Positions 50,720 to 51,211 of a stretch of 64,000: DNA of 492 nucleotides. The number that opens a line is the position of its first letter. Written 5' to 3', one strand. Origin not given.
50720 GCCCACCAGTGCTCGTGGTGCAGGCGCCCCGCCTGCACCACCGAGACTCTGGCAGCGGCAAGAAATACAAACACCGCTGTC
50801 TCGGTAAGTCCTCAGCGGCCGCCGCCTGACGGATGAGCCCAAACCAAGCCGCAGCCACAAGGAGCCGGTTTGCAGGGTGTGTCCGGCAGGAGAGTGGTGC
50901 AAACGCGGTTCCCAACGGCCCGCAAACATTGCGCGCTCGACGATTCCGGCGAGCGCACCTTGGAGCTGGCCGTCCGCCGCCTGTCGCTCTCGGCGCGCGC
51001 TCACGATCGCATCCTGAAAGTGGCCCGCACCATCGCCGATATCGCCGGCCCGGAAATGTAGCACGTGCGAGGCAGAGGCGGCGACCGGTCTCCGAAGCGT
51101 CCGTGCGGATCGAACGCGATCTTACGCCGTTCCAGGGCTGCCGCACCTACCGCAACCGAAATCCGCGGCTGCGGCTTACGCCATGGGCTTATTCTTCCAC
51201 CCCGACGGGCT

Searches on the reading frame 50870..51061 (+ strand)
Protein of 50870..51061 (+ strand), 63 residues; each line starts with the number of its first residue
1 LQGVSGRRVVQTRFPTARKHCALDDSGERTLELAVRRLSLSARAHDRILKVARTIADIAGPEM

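Call 5: search_protein_families(library=pfam, proteins=[window:50870-51061:+], max_evalue=0.01)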
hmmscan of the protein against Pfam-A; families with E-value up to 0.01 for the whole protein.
window:50870-51061:+ (63 aa): 1 family
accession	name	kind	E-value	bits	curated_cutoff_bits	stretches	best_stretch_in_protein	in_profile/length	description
PF13335.12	Mg_chelatase_C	-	2.1e-15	57.5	26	1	15-61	33-79/94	Magnesium chelatase, subunit ChlI C-terminal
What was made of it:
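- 50870..51061 (+): Orphan fragment of a Mg-chelatase/ComM-like gene (C-terminal domain only): debris in the variable segment. PF13335, E=2e-15 (call 5).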
